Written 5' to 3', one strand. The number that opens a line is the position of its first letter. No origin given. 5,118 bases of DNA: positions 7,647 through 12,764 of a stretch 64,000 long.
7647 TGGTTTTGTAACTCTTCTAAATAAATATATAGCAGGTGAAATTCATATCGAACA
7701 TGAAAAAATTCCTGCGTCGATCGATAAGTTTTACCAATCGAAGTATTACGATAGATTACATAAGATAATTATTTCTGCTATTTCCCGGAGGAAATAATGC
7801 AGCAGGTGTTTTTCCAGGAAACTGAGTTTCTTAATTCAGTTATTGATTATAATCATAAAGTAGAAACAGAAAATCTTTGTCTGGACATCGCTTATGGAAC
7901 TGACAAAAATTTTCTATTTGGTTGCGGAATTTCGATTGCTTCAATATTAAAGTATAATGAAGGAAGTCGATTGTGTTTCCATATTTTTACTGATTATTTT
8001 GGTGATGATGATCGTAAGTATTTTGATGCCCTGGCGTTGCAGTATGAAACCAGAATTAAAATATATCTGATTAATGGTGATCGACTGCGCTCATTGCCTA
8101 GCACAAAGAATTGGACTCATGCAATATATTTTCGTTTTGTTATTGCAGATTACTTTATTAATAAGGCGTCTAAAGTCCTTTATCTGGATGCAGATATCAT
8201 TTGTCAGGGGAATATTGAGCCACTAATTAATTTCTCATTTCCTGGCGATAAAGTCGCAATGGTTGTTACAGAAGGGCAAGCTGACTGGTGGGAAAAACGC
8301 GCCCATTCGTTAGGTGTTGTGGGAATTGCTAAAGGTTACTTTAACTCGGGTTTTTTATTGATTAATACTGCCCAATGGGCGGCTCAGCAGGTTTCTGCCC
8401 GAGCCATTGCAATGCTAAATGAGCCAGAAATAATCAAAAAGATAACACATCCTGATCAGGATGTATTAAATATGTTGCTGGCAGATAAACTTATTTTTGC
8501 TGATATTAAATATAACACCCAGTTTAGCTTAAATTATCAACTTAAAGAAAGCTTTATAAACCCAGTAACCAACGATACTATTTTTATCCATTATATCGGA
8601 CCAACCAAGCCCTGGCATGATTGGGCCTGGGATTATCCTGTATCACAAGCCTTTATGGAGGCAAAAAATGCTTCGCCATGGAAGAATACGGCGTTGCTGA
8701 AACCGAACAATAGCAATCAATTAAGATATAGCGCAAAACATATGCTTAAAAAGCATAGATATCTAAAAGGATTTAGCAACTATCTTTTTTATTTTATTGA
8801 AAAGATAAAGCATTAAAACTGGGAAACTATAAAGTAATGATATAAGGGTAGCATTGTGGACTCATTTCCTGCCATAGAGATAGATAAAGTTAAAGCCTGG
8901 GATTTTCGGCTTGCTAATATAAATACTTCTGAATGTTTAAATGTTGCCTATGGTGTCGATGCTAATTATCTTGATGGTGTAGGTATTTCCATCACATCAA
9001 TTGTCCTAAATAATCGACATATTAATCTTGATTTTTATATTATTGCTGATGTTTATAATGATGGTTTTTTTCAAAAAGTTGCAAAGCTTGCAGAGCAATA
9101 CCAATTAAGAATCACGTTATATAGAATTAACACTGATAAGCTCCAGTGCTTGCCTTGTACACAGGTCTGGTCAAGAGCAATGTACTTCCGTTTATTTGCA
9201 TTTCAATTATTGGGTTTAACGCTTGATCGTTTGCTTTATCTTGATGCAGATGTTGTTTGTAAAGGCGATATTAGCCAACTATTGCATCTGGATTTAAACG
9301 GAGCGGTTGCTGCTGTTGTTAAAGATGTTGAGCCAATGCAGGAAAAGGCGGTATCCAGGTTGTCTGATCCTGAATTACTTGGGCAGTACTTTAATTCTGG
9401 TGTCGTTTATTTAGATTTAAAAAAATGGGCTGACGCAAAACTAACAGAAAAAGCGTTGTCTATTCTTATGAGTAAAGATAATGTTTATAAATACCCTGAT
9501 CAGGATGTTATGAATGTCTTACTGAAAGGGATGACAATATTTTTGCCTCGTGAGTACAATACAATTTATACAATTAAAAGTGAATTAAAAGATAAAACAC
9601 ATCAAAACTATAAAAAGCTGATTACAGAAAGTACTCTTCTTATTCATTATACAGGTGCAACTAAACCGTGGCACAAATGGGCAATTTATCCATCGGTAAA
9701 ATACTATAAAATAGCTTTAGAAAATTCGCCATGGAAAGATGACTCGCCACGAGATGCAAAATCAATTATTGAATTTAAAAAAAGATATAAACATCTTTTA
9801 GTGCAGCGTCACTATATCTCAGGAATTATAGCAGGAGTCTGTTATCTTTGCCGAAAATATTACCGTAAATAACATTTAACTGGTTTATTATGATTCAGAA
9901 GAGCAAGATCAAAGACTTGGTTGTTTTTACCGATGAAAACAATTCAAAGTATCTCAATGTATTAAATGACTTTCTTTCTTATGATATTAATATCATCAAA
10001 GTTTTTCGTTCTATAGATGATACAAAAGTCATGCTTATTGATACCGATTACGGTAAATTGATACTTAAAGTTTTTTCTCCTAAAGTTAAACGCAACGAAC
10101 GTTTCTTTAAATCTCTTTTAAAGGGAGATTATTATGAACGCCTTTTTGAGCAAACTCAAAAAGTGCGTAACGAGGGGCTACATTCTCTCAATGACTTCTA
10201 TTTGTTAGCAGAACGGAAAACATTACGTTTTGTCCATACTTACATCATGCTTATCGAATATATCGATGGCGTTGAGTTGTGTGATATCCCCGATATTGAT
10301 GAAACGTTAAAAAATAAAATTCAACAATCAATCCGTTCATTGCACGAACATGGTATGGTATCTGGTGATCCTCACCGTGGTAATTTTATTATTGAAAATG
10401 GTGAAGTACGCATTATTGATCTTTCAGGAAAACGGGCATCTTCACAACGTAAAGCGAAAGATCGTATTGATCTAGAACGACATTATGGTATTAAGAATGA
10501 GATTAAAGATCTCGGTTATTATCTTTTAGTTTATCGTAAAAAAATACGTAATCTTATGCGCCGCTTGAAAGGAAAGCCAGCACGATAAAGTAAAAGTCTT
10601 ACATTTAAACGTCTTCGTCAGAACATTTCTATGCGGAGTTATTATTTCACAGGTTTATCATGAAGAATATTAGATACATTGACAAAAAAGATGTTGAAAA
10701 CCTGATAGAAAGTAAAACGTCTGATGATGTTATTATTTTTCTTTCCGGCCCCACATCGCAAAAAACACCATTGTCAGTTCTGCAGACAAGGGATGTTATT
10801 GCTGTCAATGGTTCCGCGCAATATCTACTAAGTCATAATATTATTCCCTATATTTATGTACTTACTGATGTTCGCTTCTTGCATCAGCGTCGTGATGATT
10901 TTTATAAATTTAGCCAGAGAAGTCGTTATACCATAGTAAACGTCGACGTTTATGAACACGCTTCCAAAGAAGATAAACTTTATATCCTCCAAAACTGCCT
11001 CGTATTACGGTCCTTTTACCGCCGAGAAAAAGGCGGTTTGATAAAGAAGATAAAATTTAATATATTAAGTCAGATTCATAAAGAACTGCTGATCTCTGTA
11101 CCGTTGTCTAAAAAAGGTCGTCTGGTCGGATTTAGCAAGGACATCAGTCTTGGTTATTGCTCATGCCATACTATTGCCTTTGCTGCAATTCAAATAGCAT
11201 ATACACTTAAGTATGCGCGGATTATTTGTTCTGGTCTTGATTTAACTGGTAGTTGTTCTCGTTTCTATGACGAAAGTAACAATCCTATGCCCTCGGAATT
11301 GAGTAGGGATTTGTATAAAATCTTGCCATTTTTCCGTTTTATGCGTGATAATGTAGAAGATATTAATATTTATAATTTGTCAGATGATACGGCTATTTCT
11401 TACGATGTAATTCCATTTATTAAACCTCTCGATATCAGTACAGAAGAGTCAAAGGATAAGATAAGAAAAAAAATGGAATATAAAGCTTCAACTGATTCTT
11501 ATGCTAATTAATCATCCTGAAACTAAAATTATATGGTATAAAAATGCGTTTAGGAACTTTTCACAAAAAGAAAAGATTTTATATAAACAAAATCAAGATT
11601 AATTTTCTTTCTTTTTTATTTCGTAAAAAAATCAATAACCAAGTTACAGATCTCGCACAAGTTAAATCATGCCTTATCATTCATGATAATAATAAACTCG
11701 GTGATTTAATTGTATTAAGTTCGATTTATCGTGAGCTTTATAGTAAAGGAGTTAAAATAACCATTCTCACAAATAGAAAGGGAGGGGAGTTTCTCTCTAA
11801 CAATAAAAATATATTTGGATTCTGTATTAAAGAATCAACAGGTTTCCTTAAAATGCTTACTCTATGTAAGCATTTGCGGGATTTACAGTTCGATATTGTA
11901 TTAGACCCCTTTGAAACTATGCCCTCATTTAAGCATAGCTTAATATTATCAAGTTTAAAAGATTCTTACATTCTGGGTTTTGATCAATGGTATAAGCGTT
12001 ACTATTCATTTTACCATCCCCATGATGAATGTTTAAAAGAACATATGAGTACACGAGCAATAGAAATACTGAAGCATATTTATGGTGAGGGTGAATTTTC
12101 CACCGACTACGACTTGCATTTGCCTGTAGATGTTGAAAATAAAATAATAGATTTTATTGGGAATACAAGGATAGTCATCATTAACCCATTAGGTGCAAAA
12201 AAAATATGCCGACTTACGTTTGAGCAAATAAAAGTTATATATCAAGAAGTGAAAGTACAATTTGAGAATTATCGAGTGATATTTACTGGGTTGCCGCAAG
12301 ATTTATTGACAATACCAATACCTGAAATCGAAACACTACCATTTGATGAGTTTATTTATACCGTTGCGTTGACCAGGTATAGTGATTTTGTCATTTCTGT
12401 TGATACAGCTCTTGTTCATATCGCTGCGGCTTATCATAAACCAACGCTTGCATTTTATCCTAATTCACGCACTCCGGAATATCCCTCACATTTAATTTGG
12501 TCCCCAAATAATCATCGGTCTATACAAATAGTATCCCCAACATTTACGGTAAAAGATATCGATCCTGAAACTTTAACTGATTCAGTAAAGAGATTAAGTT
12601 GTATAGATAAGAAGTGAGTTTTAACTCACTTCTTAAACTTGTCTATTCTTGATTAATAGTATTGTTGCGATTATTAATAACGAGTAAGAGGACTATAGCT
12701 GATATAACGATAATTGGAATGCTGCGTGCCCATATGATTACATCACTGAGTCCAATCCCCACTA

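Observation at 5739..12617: Low-GC block of core-type-specific waa genes embedded between conserved inner-core genes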

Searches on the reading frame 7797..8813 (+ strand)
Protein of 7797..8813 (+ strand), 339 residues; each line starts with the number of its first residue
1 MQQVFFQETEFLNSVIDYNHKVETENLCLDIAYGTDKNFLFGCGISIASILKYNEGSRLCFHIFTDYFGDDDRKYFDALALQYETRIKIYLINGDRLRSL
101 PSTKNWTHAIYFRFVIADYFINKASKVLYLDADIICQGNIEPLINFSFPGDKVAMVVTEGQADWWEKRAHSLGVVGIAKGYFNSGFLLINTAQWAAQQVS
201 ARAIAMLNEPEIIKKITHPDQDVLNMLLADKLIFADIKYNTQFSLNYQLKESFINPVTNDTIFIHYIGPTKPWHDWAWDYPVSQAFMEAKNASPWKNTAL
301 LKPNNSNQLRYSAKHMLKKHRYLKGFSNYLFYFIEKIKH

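Call 25: search_protein_families(library=pfam, proteins=[window:7797-8813:+])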
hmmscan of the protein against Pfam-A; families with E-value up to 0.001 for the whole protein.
window:7797-8813:+ (339 aa): 2 families
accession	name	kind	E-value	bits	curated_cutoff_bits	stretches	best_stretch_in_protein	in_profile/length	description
PF01501.26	Glyco_transf_8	-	1.4e-77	261.1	24.3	1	31-277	2-253/253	Glycosyl transferase family 8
PF08437.15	Glyco_transf_8C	-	1.3e-23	83.3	23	1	280-336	1-57/57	Glycosyl transferase family 8 C-terminal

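Call 26: search_protein_families(library=ncbifam, proteins=[window:7797-8813:+], max_evalue=1e-10)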
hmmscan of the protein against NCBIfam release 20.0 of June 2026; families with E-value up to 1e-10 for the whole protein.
window:7797-8813:+ (339 aa): 1 family
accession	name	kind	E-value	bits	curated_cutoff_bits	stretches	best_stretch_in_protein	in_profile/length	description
NF011718.0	PRK15171.1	equivalog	3.7e-174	578.6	461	1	3-338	2-336/337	lipopolysaccharide 3-alpha-galactosyltransferase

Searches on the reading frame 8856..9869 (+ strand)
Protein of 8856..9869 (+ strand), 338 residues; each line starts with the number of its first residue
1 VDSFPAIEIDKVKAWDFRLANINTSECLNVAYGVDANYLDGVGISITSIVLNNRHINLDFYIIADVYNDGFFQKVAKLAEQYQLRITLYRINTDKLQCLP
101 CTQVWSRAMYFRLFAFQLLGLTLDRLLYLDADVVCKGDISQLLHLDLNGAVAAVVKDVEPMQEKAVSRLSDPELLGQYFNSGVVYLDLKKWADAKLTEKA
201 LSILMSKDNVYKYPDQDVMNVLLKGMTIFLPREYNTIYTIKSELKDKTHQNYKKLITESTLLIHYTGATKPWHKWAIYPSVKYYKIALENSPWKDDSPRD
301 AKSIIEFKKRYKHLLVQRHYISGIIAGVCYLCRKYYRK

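Call 25: search_protein_families(library=pfam, proteins=[window:8856-9869:+])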
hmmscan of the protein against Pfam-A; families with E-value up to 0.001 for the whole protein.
window:8856-9869:+ (338 aa): 3 families
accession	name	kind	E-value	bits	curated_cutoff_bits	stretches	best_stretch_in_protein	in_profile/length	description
PF01501.26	Glyco_transf_8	-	2.1e-64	218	24.3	1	29-276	1-253/253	Glycosyl transferase family 8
PF08437.15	Glyco_transf_8C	-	2.2e-23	82.5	23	1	278-334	1-57/57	Glycosyl transferase family 8 C-terminal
PF18404.7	Glyco_transf_24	-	2.9e-10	40.5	25.7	1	42-236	16-219/268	Glucosyltransferase 24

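Call 26: search_protein_families(library=ncbifam, proteins=[window:8856-9869:+], max_evalue=1e-10)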
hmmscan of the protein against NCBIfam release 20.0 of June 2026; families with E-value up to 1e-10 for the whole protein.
window:8856-9869:+ (338 aa): 1 family
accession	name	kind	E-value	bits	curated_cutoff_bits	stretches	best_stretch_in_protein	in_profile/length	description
NF011718.0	PRK15171.1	equivalog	3.1e-83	279.7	461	1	14-335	14-335/337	lipopolysaccharide 3-alpha-galactosyltransferase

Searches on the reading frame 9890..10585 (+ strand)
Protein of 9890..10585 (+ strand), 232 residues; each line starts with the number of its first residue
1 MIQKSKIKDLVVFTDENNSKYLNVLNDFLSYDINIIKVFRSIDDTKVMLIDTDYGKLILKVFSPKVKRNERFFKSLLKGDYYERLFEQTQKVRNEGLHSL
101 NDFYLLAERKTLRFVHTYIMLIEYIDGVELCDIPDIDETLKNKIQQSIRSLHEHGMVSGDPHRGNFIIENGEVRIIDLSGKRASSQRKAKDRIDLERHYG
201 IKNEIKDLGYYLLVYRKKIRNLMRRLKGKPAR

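Call 25: search_protein_families(library=pfam, proteins=[window:9890-10585:+])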
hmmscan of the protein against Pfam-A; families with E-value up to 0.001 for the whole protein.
window:9890-10585:+ (232 aa): 3 families
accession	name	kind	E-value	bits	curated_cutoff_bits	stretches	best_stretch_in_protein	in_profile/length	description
PF06176.17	WaaY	-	4.1e-129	429.5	20.3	1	1-229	1-229/229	Lipopolysaccharide core biosynthesis protein (WaaY)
PF03109.22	ABC1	-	6.8e-06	25.8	22.9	1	115-177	140-210/244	ABC1 atypical kinase-like domain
PF01163.29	RIO1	-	0.00073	19.6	22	0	118-190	81-160/187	RIO domain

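Call 26: search_protein_families(library=ncbifam, proteins=[window:9890-10585:+], max_evalue=1e-10)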
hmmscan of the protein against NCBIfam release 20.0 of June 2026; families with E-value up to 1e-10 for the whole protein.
window:9890-10585:+ (232 aa): 1 family
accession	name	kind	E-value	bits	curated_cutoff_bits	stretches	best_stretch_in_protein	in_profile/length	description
NF007684.0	PRK10359.1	equivalog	7e-119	395.6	248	1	1-231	1-231/232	lipopolysaccharide core heptose(II) kinase RfaY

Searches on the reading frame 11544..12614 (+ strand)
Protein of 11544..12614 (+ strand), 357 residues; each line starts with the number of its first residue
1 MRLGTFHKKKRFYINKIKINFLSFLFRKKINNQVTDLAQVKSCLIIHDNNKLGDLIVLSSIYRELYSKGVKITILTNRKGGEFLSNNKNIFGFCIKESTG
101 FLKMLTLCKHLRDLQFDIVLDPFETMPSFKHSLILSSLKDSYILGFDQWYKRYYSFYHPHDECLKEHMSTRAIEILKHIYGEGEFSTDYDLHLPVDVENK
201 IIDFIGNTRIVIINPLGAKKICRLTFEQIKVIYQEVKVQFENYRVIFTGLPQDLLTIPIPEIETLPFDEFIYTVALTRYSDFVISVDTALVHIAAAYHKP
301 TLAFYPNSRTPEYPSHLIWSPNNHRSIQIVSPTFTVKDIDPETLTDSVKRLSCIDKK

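Call 25: search_protein_families(library=pfam, proteins=[window:11544-12614:+])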
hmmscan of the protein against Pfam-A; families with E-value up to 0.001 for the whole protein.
window:11544-12614:+ (357 aa): 1 family
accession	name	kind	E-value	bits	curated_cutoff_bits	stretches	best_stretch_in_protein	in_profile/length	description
PF01075.23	Glyco_transf_9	-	3.2e-09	36.9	22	1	275-326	179-224/247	Glycosyltransferase family 9 (heptosyltransferase)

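Call 26: search_protein_families(library=ncbifam, proteins=[window:11544-12614:+], max_evalue=1e-10)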
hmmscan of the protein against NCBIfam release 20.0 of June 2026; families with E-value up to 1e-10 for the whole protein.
window:11544-12614:+ (357 aa): 0 families
